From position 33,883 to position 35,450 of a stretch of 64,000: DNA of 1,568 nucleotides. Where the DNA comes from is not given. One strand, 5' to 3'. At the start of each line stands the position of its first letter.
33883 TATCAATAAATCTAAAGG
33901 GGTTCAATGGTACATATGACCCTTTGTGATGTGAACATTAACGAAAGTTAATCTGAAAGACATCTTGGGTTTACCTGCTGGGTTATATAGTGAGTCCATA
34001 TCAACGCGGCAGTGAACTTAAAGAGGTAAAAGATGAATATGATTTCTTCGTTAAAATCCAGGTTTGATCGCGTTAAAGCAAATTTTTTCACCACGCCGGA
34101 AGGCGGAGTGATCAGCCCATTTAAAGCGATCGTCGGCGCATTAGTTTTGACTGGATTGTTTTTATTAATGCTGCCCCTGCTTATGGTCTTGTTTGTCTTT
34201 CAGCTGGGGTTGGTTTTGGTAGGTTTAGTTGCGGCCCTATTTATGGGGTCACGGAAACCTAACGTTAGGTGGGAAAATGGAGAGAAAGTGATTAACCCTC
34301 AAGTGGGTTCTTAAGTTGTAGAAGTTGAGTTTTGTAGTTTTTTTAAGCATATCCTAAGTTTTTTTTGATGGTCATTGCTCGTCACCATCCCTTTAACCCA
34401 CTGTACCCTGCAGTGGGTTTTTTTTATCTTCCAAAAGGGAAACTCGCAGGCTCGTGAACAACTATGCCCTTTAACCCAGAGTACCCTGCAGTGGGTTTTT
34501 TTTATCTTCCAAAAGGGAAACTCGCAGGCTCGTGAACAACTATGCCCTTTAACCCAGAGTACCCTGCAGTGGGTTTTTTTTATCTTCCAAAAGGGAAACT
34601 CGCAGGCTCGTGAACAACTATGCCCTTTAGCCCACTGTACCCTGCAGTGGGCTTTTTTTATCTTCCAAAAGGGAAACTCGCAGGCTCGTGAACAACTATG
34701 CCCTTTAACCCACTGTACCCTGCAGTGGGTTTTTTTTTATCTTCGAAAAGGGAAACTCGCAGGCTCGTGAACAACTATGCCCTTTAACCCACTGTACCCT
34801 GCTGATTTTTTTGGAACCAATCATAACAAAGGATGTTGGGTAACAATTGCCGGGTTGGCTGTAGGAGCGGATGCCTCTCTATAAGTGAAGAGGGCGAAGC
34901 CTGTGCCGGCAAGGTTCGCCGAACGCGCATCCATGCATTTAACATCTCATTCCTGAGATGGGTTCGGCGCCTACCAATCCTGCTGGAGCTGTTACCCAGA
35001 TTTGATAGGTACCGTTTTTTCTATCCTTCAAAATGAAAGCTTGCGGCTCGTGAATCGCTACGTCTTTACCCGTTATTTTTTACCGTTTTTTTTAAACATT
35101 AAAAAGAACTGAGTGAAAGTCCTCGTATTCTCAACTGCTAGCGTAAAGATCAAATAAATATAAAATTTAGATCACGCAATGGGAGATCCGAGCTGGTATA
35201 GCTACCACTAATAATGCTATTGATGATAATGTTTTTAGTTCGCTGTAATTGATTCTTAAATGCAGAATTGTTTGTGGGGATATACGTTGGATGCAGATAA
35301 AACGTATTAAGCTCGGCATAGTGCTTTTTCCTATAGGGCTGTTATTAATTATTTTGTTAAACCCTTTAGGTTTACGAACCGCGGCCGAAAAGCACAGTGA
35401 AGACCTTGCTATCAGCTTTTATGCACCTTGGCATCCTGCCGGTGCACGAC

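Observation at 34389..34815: Tandem array of 5.4 near-identical 78-bp units, each with a stem-loop plus a textbook intrinsic terminator: candidate multicopy sRNA locus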

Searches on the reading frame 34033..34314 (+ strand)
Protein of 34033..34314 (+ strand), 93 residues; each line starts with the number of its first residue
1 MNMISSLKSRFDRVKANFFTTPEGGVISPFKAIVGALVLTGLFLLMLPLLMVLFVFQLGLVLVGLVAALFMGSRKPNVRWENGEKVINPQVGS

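Call 8: search_protein_families(library=pfam, proteins=[window:34033-34314:+])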
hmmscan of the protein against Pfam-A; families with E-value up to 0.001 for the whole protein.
window:34033-34314:+ (93 aa): 0 families

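Call 15: find_encoding_contigs(protein=window:34033-34314:+, flank=10000, max_places=10)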
Protein window:34033-34314:+ (93 aa): no gene with exactly this product is on record in the collection.

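Call 19: list_cluster_members(proteins=[P0001, window:34033-34314:+, window:33180-33815:-])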
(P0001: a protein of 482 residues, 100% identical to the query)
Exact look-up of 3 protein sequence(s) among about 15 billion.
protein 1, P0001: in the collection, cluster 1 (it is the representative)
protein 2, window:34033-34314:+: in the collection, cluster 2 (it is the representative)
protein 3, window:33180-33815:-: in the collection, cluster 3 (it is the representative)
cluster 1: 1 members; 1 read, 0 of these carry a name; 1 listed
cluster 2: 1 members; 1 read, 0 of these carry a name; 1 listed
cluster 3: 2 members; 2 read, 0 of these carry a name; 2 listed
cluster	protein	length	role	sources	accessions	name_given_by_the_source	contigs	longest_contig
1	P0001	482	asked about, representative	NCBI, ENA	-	-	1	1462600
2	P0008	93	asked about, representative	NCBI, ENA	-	-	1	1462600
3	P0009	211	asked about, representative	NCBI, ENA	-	-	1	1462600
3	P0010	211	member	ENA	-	-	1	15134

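Call 25: search_protein_families(library=padloc, proteins=[window:34033-34314:+], max_evalue=0.01)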
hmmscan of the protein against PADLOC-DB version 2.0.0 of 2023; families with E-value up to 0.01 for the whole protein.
window:34033-34314:+ (93 aa): 0 families

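Call 48: find_homologous_proteins(query=window:34033-34314:+, max_evalue=10)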
Query window:34033-34314:+ (93 aa): 1 proteins with E <= 10 among 36 candidates.
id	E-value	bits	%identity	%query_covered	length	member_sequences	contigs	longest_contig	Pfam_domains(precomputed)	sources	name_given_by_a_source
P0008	1.3e-51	190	100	100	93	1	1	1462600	-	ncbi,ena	-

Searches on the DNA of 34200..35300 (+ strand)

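Call 7: search_rna_families(source=window, start=34200, end=35300, threshold=evalue, max_evalue=10, show_alignments=4)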
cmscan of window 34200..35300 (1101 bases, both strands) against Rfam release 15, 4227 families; matches with E-value up to 10: 17.
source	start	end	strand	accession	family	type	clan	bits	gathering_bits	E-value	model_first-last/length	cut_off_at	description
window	34630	34738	+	RF02837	anti-hemB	Gene; sRNA;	-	27.7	49.5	0.0004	1-81/81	no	Burkholderia RNA 7 (anti-hemB)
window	34574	34666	+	RF02860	Arrc14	Gene; sRNA;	-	23.8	99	0.56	1-167/167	no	Actinobacillus sRNA 14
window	34569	34658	+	RF01468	rli32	Gene; sRNA;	-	23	100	0.031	1-147/147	no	Listeria sRNA rli32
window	34380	34425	+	RF02278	Betaproteobacteria_toxic_sRNA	Gene; sRNA;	-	23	50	0.049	1-64/64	no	Betaproteobacteria toxic small RNA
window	34341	34425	+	RF02846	Ref84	Gene; antisense;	-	22.4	52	3.8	1-87/87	no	Enterococcus sRNA 84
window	34634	34737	+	RF01859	Phe_leader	Cis-reg; leader;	-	21.4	55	0.81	1-125/125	no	Phenylalanine leader peptide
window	34565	34664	+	RF04312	trpB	Cis-reg;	-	21.3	59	3.3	1-107/107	no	trpB ncRNA motif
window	34324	34424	+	RF01468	rli32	Gene; sRNA;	-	20.8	100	0.11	1-147/147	no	Listeria sRNA rli32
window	34620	34740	+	RF00515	PyrR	Cis-reg;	-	20.2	54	4.7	1-115/115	no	PyrR binding site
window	34382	34427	+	RF02837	anti-hemB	Gene; sRNA;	-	18.5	49.5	0.15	1-81/81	no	Burkholderia RNA 7 (anti-hemB)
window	34688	34736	+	RF01468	rli32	Gene; sRNA;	-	18.1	100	0.49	1-147/147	no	Listeria sRNA rli32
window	34603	34660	+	RF02871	ncS54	Gene; sRNA;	-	17.8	43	0.41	1-79/79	no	Burkholderia sRNA 54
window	34574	34661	+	RF00378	Qrr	Gene; sRNA;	-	17.7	50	2.6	1-108/108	no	Qrr RNA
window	34681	34738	+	RF02871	ncS54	Gene; sRNA;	-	17.3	43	0.58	1-79/79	no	Burkholderia sRNA 54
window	34224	34307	-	RF02301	TtnuCD25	Gene; snRNA; snoRNA; CD-box;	-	14.3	85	5.1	1-89/89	no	Tetrahymena snoRNA TtnuCD25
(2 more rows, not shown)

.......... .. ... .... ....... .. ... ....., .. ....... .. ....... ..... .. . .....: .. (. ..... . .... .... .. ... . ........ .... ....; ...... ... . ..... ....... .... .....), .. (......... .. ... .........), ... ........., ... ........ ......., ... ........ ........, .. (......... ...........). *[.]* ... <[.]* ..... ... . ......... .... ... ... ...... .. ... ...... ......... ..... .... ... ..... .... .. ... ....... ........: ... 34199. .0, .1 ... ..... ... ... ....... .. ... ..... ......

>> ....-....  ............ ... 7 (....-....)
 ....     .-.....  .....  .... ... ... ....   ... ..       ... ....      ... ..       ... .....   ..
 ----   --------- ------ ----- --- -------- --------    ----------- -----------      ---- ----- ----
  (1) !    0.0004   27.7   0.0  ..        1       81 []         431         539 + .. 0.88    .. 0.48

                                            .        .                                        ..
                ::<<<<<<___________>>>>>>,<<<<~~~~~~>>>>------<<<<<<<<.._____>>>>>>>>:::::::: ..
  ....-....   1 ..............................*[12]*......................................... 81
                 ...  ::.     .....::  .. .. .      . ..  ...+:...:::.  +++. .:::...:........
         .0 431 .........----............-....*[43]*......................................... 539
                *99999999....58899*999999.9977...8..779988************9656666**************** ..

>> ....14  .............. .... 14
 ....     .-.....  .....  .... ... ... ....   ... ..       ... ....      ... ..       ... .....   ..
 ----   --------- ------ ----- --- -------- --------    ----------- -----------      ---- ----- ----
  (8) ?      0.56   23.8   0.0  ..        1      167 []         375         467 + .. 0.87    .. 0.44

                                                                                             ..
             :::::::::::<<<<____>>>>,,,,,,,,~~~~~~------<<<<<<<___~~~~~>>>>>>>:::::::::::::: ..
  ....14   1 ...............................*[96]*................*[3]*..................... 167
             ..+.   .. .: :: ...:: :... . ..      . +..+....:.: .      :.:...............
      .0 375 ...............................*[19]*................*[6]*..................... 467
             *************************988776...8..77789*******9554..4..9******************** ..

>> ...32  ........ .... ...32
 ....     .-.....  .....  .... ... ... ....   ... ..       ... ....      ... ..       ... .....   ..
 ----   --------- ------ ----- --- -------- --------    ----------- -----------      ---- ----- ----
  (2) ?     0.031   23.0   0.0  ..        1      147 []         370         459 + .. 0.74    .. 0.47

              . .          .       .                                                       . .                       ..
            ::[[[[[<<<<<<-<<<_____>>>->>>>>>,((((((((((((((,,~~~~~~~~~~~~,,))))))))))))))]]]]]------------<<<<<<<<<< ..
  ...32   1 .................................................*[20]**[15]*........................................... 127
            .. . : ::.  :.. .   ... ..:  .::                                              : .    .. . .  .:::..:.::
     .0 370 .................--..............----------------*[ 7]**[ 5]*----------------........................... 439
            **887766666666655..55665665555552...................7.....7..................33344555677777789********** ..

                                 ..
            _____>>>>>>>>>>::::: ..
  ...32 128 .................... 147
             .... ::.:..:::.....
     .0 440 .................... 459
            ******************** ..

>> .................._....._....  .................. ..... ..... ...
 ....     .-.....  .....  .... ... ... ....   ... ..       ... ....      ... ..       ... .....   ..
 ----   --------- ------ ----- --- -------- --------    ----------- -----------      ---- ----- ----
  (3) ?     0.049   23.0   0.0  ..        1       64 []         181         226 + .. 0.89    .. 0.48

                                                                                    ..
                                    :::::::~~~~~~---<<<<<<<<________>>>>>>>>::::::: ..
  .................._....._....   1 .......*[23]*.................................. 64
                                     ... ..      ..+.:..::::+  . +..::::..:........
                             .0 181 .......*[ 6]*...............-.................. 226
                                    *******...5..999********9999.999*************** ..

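Call 38: search_dna_similar(query=window:34320-35250:+, collection=plasmids, mode=distant, max_evalue=0.01)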
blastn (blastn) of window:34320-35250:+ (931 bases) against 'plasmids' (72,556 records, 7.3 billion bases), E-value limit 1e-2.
No match.

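Call 39: search_dna_similar(query=window:34320-35250:+, collection=phages, mode=distant, max_evalue=0.01)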
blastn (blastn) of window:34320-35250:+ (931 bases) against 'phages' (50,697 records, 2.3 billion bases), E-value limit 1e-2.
No match.

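Call 68: build_rna_model(alignment_id=A3, structure=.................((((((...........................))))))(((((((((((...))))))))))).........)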
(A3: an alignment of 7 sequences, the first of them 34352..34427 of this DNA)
Model R1 built from alignment A3 (7 sequences, 90 columns); structure: as given.
model positions 86; base pairs 17; branch points 1; effective number of sequences 2.13; information 0.661 bits per position. Calibrated on 0.2 Mb of random sequence (short: E-values are rough).
structure used (alignment columns):
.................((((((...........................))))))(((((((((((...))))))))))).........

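Call 69: search_with_rna_model(model_id=R1, source=window, filters=off, max_evalue=10)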
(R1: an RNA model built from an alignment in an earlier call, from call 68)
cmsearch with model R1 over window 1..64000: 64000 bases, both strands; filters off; matches with E-value up to 10: 13.
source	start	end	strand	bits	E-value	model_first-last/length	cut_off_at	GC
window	34576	34661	+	114.3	1.9e-27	1-86/86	no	0.44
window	34420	34505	+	110.8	1.5e-26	1-86/86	no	0.42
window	34733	34812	+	91.1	2.5e-21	1-86/86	no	0.41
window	34668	34732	+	79.6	2.8e-18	15-79/86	no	0.51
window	34512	34575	+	73.3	1.3e-16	15-78/86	no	0.52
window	35017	35099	+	60.6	2.8e-13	1-86/86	no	0.35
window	34352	34419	+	46.9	1.2e-09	1-86/86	no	0.46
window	2267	2302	+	12.4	1.6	1-86/86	no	0.36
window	35874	35949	-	10.8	4.2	1-86/86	no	0.3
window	45775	45866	-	10.6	4.6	1-86/86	no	0.39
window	38714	38770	+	9.9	7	1-86/86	no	0.47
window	14955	15026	-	9.9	7.1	1-86/86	no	0.38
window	15958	15993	-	9.6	8.6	1-86/86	no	0.31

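Call 70: search_with_rna_model(model_id=R1, sources=[L001, L002, L003, L004, L005, L006, L007, L008, L009, L010, L011, L012, L013, L014, L015, L016, L017, L018, L019, L020, L021, L022, L023, L024, L025, L026, L027, L028, L029, L030, L031, L032, L033, L034, L035, L036, L037, L038, L039, L040, L041, L042, L043, L044, L045, L046, L047, L048, L049, L050, L051, L052, L053, L054, L055, L056, L057, L058, L059, L060, L061, L062, L063, L064, L065, L066, L067, L068, L069, L070, L071, L072, L073, L074, L075, L076, L077, L078, L079, L080, L081, L082, L083, L084, L085], max_evalue=1)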
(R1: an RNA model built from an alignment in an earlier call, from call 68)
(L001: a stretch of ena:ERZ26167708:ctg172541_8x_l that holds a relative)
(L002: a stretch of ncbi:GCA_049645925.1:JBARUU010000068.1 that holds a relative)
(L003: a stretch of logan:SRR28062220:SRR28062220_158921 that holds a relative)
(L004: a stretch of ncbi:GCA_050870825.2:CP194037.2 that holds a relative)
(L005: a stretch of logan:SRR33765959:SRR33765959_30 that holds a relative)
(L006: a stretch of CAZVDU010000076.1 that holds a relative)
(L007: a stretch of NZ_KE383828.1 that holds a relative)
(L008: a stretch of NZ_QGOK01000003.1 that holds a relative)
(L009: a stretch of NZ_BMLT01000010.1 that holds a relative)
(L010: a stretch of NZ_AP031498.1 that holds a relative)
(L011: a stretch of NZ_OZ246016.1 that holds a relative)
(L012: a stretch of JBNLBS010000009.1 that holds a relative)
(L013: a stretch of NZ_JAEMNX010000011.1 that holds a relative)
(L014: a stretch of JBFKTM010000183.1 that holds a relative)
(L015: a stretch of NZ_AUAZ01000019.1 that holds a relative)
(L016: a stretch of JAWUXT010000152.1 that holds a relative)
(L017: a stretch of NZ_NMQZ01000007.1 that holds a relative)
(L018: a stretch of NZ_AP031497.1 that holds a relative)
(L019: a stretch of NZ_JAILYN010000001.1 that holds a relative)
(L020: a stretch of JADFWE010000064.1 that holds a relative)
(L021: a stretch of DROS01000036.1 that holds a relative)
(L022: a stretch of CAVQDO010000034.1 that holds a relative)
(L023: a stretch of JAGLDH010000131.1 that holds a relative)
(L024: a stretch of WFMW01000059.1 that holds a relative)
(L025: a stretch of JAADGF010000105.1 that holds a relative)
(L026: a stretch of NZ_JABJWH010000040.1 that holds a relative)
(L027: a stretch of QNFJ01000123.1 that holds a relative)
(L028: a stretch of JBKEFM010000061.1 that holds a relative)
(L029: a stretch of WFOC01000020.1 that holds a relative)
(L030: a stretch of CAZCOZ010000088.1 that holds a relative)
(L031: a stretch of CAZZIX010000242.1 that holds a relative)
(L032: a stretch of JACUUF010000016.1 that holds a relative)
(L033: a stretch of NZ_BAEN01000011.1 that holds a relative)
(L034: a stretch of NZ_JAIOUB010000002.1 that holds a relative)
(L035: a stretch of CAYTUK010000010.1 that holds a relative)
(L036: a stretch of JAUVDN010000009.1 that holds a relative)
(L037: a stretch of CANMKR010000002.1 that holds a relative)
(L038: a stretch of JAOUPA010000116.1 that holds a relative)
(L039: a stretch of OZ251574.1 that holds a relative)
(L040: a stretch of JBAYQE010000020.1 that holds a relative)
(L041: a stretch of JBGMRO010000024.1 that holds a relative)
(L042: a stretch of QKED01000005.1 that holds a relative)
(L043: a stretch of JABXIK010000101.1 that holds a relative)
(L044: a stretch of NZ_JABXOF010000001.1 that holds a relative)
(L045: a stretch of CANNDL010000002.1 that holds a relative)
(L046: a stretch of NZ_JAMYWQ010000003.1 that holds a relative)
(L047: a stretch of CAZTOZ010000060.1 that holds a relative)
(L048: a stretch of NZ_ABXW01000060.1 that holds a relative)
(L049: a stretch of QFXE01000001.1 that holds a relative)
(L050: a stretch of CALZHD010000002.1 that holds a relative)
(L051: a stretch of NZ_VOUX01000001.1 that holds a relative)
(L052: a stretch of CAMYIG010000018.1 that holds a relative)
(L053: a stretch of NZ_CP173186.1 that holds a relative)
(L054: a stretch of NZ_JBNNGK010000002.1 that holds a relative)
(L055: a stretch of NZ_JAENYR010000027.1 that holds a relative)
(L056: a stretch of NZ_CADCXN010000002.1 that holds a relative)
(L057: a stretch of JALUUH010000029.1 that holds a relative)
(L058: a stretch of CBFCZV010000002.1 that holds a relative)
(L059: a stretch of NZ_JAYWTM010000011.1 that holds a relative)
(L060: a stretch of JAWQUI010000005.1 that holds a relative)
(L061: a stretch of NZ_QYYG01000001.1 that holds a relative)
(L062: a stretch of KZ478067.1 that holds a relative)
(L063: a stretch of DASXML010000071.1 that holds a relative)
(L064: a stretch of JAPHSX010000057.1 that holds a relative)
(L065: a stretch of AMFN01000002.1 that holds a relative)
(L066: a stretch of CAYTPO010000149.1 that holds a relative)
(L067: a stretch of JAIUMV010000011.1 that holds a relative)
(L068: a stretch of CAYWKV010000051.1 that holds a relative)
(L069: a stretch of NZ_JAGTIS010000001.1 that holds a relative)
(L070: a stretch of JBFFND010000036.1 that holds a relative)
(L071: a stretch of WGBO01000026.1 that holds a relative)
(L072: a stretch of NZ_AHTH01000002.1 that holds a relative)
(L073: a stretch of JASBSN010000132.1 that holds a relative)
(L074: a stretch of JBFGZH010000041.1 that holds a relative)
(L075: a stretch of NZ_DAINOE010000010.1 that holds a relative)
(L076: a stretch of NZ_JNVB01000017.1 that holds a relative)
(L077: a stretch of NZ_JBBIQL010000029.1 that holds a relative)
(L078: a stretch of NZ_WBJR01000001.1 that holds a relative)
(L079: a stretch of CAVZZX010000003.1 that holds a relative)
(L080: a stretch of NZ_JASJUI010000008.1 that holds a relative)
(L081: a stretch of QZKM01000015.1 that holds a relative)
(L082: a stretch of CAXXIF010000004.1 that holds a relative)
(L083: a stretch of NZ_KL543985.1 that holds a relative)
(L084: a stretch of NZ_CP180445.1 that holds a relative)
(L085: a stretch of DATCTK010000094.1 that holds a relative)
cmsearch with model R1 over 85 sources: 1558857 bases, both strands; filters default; matches with E-value up to 1: 0.
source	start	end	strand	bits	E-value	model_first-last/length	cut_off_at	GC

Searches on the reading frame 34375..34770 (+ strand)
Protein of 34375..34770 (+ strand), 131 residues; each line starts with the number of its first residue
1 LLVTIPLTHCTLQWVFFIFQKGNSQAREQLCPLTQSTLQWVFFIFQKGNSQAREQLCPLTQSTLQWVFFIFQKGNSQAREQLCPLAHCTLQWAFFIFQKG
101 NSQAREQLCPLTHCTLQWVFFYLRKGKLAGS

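Call 55: search_protein_families(library=pfam, proteins=[window:34375-34770:+], max_evalue=1)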
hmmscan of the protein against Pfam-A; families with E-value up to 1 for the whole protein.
window:34375-34770:+ (131 aa): 4 families
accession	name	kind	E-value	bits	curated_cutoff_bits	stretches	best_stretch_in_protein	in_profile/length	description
PF22105.2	DUF6943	-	0.083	13.5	27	0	92-114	13-35/131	Family of unknown function (DUF6943)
PF19149.5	DUF5831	-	0.19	12.5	25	0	15-26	53-64/72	Family of unknown function (DUF5831)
PF18433.6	DUF5610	-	0.23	12.4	26.4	0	45-57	78-90/117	Domain of unknown function (DUF5610)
PF05084.19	GRA6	-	0.24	11.8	27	0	26-45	10-29/186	Granule antigen protein (GRA6)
